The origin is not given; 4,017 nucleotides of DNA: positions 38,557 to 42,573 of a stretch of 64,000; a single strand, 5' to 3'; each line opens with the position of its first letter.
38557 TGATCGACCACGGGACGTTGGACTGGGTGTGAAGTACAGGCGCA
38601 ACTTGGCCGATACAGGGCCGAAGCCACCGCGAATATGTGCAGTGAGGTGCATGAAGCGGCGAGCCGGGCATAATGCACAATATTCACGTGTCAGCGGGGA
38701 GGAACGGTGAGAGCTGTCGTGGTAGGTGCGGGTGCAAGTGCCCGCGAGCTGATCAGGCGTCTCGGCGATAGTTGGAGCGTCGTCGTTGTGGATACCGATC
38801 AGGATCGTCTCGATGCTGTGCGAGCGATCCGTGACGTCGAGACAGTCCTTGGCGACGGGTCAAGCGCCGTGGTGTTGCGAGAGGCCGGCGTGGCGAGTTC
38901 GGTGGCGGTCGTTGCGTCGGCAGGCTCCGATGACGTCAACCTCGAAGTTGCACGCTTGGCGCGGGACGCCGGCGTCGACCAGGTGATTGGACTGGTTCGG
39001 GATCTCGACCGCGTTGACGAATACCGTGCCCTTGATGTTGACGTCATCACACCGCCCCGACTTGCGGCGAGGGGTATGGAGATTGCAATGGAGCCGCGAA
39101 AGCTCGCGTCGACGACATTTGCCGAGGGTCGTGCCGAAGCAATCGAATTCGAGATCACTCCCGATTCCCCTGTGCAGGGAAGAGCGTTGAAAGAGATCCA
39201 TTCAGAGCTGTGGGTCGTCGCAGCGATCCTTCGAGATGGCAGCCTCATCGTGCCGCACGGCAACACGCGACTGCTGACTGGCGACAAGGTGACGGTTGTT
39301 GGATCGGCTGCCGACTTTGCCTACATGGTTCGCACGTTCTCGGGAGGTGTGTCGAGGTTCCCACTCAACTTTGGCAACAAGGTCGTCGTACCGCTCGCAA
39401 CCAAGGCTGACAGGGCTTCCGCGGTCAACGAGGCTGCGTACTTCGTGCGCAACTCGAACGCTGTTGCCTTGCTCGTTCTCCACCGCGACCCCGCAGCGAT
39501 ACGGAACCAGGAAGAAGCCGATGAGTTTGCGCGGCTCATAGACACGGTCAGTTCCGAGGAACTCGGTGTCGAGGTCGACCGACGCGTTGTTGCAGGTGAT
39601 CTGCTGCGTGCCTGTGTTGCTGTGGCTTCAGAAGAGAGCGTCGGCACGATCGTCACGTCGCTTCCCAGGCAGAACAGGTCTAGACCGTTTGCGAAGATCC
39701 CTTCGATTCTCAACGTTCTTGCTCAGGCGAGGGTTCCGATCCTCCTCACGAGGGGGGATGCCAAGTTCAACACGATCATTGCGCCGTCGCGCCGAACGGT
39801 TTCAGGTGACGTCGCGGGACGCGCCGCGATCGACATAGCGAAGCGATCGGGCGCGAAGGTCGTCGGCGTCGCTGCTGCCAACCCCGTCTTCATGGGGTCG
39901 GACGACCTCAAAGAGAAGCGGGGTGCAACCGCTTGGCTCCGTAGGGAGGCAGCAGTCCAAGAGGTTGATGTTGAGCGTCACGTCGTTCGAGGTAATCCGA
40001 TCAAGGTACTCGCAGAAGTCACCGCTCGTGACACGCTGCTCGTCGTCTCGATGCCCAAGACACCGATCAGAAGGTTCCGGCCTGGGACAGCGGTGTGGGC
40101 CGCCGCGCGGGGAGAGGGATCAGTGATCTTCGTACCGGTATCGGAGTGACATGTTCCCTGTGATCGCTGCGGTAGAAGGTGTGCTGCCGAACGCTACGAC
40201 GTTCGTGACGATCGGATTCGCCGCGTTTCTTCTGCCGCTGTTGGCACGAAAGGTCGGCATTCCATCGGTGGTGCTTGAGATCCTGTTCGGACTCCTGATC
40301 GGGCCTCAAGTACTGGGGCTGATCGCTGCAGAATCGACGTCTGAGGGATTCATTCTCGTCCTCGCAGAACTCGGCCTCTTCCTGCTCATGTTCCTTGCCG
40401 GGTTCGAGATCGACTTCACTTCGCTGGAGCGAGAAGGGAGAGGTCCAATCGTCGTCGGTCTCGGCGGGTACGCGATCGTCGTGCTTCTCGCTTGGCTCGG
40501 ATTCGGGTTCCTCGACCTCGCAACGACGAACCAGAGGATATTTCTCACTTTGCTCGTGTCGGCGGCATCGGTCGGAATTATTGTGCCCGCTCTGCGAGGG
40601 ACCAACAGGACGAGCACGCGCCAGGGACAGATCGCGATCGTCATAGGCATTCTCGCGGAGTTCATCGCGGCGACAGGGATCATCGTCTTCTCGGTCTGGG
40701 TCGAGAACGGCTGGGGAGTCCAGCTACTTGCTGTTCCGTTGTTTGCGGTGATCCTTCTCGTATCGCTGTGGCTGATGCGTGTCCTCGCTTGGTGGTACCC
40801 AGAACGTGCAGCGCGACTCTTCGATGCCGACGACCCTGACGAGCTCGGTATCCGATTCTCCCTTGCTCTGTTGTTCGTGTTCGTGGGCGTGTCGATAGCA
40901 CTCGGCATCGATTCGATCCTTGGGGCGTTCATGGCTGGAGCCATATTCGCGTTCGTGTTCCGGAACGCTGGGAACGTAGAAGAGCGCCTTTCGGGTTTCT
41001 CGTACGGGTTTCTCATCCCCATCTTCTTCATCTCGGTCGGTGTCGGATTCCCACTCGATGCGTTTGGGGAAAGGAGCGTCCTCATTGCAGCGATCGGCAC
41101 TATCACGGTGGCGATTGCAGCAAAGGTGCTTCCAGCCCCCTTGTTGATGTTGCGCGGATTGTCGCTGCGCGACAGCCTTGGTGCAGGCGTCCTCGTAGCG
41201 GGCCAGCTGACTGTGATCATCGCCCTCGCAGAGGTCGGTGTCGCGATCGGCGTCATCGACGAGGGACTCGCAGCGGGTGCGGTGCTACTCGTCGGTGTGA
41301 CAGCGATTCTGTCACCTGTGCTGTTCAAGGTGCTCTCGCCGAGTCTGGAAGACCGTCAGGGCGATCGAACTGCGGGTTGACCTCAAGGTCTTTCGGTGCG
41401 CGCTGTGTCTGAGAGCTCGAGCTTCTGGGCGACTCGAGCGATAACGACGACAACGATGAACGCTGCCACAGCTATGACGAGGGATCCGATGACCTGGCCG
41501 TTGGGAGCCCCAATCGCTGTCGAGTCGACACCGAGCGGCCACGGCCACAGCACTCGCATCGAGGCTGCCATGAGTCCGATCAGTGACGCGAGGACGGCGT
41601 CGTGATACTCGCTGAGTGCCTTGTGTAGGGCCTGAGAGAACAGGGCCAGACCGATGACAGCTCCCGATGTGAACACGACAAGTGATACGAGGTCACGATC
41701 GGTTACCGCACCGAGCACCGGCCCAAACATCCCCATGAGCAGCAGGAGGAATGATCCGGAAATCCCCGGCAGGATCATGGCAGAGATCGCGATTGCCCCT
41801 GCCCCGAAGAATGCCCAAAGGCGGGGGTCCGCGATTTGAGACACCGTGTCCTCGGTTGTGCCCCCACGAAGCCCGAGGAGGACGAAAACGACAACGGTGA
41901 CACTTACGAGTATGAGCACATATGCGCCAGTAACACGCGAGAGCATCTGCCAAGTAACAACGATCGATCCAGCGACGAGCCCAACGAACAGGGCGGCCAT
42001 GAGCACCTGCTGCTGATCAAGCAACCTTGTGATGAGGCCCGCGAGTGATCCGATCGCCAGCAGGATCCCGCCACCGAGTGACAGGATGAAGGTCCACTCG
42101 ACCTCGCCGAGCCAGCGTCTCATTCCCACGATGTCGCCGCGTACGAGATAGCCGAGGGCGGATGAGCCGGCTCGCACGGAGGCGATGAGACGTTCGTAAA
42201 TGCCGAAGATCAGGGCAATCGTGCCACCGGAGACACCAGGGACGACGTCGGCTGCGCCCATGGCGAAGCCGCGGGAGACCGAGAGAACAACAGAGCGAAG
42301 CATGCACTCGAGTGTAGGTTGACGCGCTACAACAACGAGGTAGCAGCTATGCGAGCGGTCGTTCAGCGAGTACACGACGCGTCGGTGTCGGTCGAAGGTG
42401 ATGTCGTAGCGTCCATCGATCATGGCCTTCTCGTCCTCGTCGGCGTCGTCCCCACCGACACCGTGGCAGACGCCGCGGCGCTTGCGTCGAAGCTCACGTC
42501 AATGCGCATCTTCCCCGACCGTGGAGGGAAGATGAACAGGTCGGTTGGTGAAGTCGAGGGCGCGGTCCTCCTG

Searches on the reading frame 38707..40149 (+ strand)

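Call 77: search_protein_families(library=pfam, proteins=[window:38707-40149:+], max_evalue=0.001)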
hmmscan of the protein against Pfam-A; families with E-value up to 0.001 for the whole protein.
window:38707-40149:+ (480 aa): 2 families
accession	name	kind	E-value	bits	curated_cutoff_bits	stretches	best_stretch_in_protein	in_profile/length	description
PF02254.24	TrkA_N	-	1.2e-17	64.7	23.8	1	4-115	2-114/116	TrkA-N domain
PF02080.26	TrkA_C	-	5.8e-12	45.8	27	1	146-209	2-68/71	TrkA-C domain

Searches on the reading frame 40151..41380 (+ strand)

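Call 77: search_protein_families(library=pfam, proteins=[window:40151-41380:+], max_evalue=0.001)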
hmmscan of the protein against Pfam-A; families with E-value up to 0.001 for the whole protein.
window:40151-41380:+ (409 aa): 1 family
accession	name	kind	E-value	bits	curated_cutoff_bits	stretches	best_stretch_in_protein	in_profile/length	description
PF00999.27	Na_H_Exchanger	-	2.7e-54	184.9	26.2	1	23-393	2-375/375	Sodium/hydrogen exchanger, transmembrane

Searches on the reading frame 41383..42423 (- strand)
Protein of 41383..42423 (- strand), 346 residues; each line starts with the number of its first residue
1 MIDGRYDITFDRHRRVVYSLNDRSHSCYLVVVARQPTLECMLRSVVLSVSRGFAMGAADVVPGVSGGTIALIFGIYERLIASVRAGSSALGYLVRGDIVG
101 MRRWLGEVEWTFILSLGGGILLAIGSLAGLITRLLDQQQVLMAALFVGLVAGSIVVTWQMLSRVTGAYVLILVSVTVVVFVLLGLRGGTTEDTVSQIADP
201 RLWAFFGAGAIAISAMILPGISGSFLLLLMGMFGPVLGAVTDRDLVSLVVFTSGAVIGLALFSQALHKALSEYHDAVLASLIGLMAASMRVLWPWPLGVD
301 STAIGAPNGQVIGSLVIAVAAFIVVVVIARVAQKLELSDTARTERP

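Call 77: search_protein_families(library=pfam, proteins=[window:41383-42423:-], max_evalue=0.001)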
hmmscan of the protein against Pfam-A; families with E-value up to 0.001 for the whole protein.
window:41383-42423:- (346 aa): 1 family
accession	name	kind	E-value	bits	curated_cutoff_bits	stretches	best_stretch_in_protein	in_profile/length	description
PF04018.18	VCA0040-like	-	9.3e-66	222.3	26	1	55-296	1-232/246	Undecaprenyl phosphate translocase-like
